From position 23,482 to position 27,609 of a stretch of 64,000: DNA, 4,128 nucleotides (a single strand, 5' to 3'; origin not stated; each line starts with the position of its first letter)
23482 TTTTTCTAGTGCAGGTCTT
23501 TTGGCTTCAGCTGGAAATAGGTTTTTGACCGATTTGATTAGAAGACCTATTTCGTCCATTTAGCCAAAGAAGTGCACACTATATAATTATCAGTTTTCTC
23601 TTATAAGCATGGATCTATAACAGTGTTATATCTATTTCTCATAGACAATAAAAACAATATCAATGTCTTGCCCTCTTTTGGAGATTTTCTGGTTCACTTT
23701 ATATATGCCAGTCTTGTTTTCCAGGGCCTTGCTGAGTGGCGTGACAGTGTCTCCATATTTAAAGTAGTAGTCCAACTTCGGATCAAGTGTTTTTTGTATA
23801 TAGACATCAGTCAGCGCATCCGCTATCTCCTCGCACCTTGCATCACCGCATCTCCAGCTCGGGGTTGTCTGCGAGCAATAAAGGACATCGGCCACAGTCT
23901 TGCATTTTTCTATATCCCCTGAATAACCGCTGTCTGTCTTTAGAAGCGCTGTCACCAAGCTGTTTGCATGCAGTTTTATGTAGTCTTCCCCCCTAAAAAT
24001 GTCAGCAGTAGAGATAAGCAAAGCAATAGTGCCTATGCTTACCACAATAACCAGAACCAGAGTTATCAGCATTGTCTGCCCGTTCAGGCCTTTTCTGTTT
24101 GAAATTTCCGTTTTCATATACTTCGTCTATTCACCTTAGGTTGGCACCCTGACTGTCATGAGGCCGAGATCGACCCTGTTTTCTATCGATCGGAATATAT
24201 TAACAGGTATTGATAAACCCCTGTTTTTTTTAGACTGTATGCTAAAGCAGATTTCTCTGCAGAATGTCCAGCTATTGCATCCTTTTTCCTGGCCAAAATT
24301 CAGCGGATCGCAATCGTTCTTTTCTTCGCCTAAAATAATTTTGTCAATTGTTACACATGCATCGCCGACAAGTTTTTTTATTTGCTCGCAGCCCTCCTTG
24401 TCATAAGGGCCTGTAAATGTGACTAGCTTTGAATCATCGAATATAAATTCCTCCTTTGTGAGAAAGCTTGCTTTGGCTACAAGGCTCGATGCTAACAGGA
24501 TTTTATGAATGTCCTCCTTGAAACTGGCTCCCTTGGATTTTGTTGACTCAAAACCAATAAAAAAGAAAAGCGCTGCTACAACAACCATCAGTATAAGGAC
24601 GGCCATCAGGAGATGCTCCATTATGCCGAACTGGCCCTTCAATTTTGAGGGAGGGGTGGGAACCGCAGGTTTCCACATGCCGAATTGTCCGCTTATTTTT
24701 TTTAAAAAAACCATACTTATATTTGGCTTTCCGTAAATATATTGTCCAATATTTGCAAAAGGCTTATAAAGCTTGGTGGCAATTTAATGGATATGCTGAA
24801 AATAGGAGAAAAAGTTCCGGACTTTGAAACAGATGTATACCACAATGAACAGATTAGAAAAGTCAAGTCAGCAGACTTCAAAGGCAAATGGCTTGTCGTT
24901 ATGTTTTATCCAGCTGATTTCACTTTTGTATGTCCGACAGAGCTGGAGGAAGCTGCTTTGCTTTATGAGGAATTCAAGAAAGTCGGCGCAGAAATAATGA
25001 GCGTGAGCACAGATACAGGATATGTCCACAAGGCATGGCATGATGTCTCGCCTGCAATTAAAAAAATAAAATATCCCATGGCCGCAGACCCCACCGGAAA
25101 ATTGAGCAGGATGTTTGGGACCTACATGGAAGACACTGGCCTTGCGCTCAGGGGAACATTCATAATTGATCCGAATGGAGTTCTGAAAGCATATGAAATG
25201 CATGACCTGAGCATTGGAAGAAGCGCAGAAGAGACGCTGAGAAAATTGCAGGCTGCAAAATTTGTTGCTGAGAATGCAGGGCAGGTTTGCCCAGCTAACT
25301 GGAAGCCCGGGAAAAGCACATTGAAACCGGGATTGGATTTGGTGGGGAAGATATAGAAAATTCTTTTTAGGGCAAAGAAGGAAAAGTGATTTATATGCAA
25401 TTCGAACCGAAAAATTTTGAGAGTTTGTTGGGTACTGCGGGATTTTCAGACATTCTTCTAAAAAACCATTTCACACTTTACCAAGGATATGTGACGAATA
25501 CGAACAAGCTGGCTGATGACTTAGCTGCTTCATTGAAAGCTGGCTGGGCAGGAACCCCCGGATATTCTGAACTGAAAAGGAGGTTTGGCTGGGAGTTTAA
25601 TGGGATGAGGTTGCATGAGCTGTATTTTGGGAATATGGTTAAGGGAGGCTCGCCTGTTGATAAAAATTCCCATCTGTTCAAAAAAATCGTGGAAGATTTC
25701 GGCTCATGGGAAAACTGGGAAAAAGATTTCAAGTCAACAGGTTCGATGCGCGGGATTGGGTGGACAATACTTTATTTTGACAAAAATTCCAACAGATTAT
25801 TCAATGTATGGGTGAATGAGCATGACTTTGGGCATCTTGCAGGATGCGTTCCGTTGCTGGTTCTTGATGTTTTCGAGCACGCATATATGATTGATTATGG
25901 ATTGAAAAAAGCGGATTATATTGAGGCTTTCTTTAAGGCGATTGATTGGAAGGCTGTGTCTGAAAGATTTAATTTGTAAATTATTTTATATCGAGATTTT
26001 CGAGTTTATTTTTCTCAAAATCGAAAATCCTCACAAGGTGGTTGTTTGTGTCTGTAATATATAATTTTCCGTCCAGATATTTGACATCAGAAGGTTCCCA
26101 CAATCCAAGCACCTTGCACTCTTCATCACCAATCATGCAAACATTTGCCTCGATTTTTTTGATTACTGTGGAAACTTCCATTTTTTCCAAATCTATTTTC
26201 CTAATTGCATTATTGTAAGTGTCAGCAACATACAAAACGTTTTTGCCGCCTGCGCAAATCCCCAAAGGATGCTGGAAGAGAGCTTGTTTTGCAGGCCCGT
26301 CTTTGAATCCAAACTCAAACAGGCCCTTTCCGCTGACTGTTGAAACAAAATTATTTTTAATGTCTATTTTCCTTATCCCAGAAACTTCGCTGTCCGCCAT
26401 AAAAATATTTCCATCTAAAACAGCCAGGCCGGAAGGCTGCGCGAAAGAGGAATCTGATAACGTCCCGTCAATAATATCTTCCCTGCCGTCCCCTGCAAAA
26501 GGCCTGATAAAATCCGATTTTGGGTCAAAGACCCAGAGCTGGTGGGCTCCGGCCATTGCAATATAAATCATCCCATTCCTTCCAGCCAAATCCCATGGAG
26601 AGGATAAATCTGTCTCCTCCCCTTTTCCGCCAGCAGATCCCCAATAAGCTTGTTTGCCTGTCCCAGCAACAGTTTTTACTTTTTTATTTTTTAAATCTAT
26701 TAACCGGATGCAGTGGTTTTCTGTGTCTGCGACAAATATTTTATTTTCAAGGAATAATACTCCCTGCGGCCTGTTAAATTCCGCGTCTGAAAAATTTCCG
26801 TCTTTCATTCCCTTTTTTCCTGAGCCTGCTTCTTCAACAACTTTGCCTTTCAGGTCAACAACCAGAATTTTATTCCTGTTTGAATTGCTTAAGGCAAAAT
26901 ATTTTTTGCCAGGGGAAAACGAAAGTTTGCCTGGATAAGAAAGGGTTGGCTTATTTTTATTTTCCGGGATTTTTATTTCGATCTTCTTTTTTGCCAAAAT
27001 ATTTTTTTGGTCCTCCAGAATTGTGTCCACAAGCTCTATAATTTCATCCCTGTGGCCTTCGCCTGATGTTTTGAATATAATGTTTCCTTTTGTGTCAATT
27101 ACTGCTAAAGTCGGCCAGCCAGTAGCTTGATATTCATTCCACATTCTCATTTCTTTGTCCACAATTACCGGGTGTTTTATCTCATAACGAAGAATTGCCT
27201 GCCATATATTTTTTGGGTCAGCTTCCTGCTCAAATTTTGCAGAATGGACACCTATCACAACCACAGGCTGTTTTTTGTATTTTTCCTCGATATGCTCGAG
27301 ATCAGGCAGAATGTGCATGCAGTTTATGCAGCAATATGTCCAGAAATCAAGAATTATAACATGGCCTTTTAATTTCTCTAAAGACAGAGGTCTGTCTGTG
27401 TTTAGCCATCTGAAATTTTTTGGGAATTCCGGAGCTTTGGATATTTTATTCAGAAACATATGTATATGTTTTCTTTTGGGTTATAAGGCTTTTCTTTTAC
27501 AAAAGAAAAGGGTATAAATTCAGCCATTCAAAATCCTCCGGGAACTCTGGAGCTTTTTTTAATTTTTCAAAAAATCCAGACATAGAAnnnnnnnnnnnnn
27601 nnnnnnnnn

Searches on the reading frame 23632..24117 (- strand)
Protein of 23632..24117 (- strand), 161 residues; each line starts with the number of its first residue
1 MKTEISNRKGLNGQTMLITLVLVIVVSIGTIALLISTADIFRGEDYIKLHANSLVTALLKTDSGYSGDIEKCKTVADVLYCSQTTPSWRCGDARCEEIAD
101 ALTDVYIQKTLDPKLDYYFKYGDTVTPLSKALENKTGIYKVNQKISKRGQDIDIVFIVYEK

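Call 8: search_protein_families(library=pfam, proteins=[window:23632-24117:-], max_evalue=0.01)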
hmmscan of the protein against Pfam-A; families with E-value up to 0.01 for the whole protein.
window:23632-24117:- (161 aa): 0 families

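Call 14: search_protein_families(library=ncbifam, proteins=[window:23632-24117:-], max_evalue=0.01)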
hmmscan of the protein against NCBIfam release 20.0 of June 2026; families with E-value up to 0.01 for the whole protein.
window:23632-24117:- (161 aa): 0 families

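Call 71: find_encoding_contigs(protein=window:23632-24117:-, flank=10000, max_places=10)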
Protein window:23632-24117:- (161 aa): 3 contigs read that carry it; 3 places shown.
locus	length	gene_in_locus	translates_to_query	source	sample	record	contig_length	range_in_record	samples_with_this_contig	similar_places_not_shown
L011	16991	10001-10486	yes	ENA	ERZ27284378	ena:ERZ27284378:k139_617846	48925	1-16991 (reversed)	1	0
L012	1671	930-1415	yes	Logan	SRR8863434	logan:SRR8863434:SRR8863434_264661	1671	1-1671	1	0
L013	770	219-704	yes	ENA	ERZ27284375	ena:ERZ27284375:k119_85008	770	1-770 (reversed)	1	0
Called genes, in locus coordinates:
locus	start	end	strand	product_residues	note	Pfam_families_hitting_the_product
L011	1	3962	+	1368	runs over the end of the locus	PF18370:RGI_lyase (faint), PF25523:Ig_RIMBP2 (faint), PF25833:Fn3_SaeA_3rd (faint), PF17957:Big_7, PF00801:PKD, PF18911:PKD_4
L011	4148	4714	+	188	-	-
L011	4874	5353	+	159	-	-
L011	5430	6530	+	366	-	-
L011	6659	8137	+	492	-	PF00578:AhpC-TSA, PF08534:Redoxin, PF01436:NHL (faint), PF13098:Thioredoxin_2 (weak), PF13905:Thioredoxin_8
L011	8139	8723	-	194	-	PF02777:Sod_Fe_C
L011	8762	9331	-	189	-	PF00578:AhpC-TSA, PF08534:Redoxin, PF10417:1-cysPrx_C (weak)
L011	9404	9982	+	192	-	-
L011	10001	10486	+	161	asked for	-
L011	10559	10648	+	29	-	-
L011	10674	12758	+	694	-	-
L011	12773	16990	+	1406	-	?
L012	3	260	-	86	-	?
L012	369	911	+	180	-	-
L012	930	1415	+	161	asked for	-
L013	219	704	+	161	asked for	-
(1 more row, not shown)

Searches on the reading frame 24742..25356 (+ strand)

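Call 20: search_protein_families(library=pfam, proteins=[window:24742-25356:+], max_evalue=0.001)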
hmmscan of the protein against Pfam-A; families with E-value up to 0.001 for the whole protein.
window:24742-25356:+ (204 aa): 4 families
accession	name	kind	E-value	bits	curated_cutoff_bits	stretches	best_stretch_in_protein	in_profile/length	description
PF00578.27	AhpC-TSA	-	1.1e-37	129.1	26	1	21-150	1-123/124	AhpC/TSA family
PF08534.16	Redoxin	-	1.4e-19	70.8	26.6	1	21-157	2-137/148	Redoxin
PF10417.14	1-cysPrx_C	-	3.1e-07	30.7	21.1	1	173-195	3-28/41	C-terminal domain of 1-Cys peroxiredoxin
PF02630.20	SCO1-SenC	-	0.00011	22.7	22.8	1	35-88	8-61/134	SCO1/SenC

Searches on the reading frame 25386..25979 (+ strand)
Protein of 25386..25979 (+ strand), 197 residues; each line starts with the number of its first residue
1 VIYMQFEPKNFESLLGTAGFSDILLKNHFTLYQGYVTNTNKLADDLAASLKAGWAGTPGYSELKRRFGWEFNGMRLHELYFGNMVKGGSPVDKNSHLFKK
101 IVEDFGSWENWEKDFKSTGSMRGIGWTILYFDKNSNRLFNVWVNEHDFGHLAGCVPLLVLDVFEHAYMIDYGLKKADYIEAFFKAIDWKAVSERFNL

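Call 20: search_protein_families(library=pfam, proteins=[window:25386-25979:+], max_evalue=0.001)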
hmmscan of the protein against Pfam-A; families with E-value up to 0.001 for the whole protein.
window:25386-25979:+ (197 aa): 1 family
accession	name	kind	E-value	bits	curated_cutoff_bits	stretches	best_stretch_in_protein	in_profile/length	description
PF02777.23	Sod_Fe_C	-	2.4e-27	95.4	20.9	1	95-194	3-102/102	Iron/manganese superoxide dismutases, C-terminal domain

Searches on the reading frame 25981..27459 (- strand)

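Call 20: search_protein_families(library=pfam, proteins=[window:25981-27459:-], max_evalue=0.001)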
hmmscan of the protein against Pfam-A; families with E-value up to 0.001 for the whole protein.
window:25981-27459:- (492 aa): 7 families
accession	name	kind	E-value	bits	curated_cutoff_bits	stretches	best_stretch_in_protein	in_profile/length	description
PF01436.27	NHL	-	5e-28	96.1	20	3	453-479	1-28/28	NHL repeat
PF13905.12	Thioredoxin_8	-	3.5e-15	56.5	27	1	33-127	2-94/94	Thioredoxin-like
PF08534.16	Redoxin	-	1.9e-11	44.4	26.6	1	20-136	16-137/148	Redoxin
PF00578.27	AhpC-TSA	-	1.4e-10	41.6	26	1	8-128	4-122/124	AhpC/TSA family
PF00085.26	Thioredoxin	-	2e-05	25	23.5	0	33-82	19-67/103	Thioredoxin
PF25021.1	TEN_NHL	-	6.4e-05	22.5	27.1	0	388-436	134-179/357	Teneurin NHL domain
PF13098.12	Thioredoxin_2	-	0.00016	22.4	27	1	31-141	4-101/104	Thioredoxin-like domain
